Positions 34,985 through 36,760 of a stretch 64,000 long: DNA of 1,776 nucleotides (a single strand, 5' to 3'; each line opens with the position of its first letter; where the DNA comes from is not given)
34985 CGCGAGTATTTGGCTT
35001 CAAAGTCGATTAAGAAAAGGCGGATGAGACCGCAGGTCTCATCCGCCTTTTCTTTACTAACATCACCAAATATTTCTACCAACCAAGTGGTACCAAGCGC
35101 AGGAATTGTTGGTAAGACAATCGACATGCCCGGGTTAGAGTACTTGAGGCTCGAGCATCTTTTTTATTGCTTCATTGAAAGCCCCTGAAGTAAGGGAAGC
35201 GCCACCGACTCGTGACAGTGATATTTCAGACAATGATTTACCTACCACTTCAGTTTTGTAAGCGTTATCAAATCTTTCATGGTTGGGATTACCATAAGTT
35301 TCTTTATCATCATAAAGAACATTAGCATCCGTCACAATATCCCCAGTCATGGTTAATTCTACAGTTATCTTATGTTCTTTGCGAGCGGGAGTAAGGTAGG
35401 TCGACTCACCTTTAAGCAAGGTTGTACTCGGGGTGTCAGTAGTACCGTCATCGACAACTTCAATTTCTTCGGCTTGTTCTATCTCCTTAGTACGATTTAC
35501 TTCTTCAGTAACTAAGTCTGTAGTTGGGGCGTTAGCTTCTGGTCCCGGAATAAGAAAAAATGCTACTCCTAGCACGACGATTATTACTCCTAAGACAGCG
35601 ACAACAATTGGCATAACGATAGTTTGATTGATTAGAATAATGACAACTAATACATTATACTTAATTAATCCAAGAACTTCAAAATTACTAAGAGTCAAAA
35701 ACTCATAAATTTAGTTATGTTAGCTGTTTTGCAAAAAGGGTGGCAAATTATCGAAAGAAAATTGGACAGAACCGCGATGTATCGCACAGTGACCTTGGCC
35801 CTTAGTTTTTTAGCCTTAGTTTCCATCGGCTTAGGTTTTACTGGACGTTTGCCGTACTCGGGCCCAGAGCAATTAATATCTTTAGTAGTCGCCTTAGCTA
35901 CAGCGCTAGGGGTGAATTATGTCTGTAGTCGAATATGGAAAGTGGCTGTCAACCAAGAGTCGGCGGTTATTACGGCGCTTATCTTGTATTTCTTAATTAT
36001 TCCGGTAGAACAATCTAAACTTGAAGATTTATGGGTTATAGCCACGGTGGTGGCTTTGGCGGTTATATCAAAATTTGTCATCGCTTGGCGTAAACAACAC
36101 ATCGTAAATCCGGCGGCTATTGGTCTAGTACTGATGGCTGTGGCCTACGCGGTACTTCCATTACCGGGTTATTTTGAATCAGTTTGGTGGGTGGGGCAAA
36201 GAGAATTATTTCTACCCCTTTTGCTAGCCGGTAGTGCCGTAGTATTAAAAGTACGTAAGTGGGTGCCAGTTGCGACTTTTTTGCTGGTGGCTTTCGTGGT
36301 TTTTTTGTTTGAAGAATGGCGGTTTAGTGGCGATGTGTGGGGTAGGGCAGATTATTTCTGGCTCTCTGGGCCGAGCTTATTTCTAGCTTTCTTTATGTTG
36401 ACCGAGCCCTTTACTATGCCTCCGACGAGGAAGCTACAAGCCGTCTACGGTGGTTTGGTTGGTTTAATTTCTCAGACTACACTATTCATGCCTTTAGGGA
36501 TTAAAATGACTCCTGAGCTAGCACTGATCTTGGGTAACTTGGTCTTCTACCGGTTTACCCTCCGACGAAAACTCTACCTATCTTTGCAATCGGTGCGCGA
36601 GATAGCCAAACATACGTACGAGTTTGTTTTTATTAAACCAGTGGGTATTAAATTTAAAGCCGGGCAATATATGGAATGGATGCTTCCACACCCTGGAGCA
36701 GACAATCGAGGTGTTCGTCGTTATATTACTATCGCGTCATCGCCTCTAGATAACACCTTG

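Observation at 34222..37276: Compact flavin electron-transfer module: ApbE flavin transferase, an NqrC-like FMN-binding protein, and an NqrB/RnfD-like membrane domain apparently fused to an FNR-type reductase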

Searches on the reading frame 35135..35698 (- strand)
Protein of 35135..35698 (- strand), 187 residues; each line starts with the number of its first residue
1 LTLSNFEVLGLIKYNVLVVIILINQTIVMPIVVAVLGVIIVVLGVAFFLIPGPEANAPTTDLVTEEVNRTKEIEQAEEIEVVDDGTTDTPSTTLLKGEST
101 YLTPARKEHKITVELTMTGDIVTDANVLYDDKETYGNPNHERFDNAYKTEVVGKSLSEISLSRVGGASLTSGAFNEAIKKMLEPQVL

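Call 3: search_protein_families(library=pfam, proteins=[window:35135-35698:-], max_evalue=1)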
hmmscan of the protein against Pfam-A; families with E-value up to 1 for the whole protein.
window:35135-35698:- (187 aa): 3 families
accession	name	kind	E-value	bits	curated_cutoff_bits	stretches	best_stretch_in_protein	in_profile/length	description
PF04205.19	FMN_bind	-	3.3e-05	24.9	22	1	110-183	5-77/77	FMN-binding domain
PF05173.19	DapB_C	-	0.13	12.8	27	1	72-135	18-83/121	Dihydrodipicolinate reductase, C-terminus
PF09656.15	PGPGW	-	0.94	9.5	23.3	0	31-53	2-24/53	Putative transmembrane protein (PGPGW)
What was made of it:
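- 35135..35614 (-): NqrC/RnfG-like FMN_bind subunit, 159 aa: N-terminal TM anchor (aa 3-24), acidic linker, FMN_bind domain (about aa 70-159). Pfam FMN_bind 24.9 bits, above cut-off (call 3).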

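Call 4: search_protein_families(library=ncbifam, proteins=[window:35135-35698:-], max_evalue=1)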
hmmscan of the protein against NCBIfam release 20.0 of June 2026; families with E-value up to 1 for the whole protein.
window:35135-35698:- (187 aa): 2 families
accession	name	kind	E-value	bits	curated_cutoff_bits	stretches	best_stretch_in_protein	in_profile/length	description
TIGR00385.1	dsbE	subfamily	0.025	14.2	123.15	1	52-133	25-104/173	DsbE family thiol:disulfide interchange protein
NF058603.1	SCO2097_fam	equivalog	0.18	12.2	110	1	19-69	53-103/129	SCO2097 family morphological protein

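Call 43: search_solved_structures(query=A3, max_evalue=1, show_alignments=3)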
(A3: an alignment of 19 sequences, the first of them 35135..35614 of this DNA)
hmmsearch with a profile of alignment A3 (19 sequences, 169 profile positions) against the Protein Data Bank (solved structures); distinct sequences matched with E-value up to 1: 7.
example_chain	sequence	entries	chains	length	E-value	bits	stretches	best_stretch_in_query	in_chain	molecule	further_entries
8p2a_A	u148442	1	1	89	8.7e-17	65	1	77-167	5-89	FMN-binding domain-containing protein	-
8p2b_A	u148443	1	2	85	0.00043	23.7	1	89-167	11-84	Clostridiaceae bacterium FMN4 domain 1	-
3o6u_A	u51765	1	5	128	0.011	19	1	72-167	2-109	uncharacterized protein CPE2226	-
5cyb_A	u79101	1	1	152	0.039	17.3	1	1-80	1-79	Lipoprotein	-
4les_A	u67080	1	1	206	0.18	15.1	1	21-108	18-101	Protein - conserved hypothetical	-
9cam_B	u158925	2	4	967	0.45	13.9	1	6-88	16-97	Aminopeptidase N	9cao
9eg4_A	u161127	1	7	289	0.48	13.8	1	129-152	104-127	Phage major capsid protein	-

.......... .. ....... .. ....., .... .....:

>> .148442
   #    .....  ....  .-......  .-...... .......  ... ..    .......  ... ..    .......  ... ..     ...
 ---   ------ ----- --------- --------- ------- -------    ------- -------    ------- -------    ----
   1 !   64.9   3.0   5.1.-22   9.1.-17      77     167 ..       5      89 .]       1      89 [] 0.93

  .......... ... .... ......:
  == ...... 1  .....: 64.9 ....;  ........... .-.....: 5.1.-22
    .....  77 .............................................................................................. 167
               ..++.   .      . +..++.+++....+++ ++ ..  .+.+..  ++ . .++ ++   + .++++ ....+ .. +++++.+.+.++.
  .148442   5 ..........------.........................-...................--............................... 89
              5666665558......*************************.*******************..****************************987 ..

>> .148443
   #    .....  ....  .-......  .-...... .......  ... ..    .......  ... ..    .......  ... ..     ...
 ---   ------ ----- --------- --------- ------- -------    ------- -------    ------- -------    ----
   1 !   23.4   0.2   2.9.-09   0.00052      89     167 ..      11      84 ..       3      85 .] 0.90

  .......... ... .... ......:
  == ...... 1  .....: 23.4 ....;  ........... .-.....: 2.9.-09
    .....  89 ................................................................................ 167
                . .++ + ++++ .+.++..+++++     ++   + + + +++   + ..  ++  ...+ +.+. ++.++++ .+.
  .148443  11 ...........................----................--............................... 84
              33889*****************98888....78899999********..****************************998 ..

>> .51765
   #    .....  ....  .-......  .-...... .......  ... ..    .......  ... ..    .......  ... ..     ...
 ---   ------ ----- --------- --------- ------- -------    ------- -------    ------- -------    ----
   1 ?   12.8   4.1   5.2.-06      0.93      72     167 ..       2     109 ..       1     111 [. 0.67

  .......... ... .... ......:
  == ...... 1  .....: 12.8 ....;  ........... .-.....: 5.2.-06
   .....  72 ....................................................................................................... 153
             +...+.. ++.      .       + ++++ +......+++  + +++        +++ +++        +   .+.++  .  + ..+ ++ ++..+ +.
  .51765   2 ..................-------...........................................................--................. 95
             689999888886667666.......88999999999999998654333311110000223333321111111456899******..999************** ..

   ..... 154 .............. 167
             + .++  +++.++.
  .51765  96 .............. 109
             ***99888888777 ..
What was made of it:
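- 35135..35614 (-): Family profile versus a solved FMN-binding domain, named as such by its depositors, 8p2a E=8.7e-17 (call 43).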

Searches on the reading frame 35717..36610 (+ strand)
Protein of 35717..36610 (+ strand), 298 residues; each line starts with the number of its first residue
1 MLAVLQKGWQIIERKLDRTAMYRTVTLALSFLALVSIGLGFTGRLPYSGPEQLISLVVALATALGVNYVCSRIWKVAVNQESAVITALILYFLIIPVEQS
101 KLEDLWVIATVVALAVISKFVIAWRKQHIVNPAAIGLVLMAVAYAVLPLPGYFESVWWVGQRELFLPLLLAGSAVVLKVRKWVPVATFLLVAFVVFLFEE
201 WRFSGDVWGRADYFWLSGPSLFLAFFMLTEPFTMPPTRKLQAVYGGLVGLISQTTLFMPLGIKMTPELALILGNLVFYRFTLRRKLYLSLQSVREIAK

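Call 25: search_solved_structures(query=window:35717-36610:+, max_evalue=1, show_alignments=3)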
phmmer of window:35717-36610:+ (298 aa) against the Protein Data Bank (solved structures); distinct sequences matched with E-value up to 1: 0.
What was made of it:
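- Tried and rejected: Single-sequence phmmer of the membrane domain against PDB: no hit (call 25).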

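Call 37: search_solved_structures(query=A2, max_evalue=1, show_alignments=3)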
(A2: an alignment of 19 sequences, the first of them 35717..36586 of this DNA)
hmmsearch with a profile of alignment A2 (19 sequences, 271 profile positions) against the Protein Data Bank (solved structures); distinct sequences matched with E-value up to 1: 4.
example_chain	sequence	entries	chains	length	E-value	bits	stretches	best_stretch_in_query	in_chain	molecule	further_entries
8ahx_D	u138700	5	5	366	1.4e-05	27.6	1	148-249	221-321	Ion-translocating oxidoreductase complex subunit D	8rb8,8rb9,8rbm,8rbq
7xk3_B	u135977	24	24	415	0.0007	22.1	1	143-258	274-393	Na(+)-translocating NADH-quinone reductase subunit B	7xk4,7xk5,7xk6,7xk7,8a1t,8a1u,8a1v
9ud3_B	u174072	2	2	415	0.0011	21.5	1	143-258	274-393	Na(+)-translocating NADH-quinone reductase subunit B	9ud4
6bhp_A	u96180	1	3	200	0.048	16.1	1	134-179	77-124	Membrane protein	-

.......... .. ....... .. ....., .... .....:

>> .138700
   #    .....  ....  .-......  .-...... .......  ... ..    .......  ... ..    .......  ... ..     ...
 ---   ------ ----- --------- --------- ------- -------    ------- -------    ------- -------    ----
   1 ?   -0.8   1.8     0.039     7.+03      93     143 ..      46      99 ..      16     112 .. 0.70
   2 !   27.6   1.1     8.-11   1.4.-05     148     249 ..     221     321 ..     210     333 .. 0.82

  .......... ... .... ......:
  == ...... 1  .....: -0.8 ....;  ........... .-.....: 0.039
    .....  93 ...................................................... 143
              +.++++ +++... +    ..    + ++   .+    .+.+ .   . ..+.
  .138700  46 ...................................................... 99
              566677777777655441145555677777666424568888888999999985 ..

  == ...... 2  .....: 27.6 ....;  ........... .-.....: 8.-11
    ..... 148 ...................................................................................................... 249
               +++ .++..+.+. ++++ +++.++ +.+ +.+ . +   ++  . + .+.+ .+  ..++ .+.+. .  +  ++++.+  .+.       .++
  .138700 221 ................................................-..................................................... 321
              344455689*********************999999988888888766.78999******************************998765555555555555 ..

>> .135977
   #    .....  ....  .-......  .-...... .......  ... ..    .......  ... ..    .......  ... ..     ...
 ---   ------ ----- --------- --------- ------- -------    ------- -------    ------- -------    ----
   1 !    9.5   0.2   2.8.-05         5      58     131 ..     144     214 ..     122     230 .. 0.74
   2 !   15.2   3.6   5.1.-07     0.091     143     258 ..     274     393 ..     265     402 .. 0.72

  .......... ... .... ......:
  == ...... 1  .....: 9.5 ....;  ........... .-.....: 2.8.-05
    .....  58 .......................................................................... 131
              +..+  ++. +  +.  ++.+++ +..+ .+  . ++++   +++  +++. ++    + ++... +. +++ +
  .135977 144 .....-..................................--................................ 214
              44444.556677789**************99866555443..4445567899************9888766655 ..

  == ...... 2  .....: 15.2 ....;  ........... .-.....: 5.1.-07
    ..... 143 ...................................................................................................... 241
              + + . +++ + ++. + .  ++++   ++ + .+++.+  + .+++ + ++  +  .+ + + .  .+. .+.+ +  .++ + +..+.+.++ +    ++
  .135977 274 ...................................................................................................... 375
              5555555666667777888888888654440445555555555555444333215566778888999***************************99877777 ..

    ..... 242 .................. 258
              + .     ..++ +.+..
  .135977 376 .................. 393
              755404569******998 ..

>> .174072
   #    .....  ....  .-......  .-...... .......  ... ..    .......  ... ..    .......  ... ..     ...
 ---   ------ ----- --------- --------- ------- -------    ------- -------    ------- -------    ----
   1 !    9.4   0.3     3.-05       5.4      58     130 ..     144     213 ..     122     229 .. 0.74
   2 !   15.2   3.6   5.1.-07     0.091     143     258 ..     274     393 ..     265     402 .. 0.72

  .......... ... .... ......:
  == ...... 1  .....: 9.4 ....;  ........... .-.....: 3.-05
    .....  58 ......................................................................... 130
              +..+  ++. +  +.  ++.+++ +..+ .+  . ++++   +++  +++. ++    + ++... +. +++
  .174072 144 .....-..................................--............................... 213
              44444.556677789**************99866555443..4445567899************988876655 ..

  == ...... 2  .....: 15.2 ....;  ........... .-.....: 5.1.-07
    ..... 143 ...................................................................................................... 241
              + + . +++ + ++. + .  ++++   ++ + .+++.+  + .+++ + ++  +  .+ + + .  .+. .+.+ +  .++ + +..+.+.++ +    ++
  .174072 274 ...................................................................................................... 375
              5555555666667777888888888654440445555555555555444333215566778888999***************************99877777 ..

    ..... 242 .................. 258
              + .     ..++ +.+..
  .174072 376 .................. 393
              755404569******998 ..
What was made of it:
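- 35717..36571 (+): NqrB/RnfD-like membrane domain of the fusion protein (aa 1-285), about 10 membrane helices, N-in/C-in. Profile versus RnfD 8ahx_D E=1.4e-5 and NqrB 7xk3_B E=7e-4 (call 37).
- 36155..36199 (+): Outer-face loop 147-161 (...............) with invariant W157 W158; it occupies the place of the NqrB loop that carries the covalent FMN. NqrB 215-273 has no aligned counterpart; profile positions 131-143 stand in for it (call 37).
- The membrane-domain profile hits RnfD and NqrB, and the FMN loop is deleted (call 37). The covalent-FMN loop is deleted (call 37).
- Tried and rejected: A 19-sequence profile was needed (call 37).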

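Call 61: search_protein_representatives(protein=window:35717-36586:+)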
Query: 290 residues. Proteins with E-value up to 0.001 (for the whole library): 1069; up to 1e-10: 581; up to 1e-30: 55. The best 150 are listed.
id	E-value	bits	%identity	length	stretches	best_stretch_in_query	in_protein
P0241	3.6e-80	285.8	63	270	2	109-289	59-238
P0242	2.9e-69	250.0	51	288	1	16-289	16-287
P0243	1.8e-68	247.4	50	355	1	9-289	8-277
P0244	2.4e-65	237.1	50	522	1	8-290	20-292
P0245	7.2e-58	212.6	45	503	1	11-289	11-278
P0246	1.8e-56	208.1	45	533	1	14-290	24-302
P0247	2.4e-55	204.3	48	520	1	14-289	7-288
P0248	6.8e-55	202.9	46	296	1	7-275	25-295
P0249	5.4e-50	186.8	43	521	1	10-289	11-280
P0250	1.7e-49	185.2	43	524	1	11-289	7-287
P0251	4.3e-44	167.4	46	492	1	21-290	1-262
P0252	1.3e-39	152.8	37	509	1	12-283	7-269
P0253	1.4e-38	149.4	39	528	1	15-290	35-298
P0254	6.0e-38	147.2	43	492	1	12-288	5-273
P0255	8.0e-38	146.9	48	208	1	106-290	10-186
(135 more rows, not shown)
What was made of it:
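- The FNR domain is fused in 124 of the best 150 cluster representatives (call 61).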
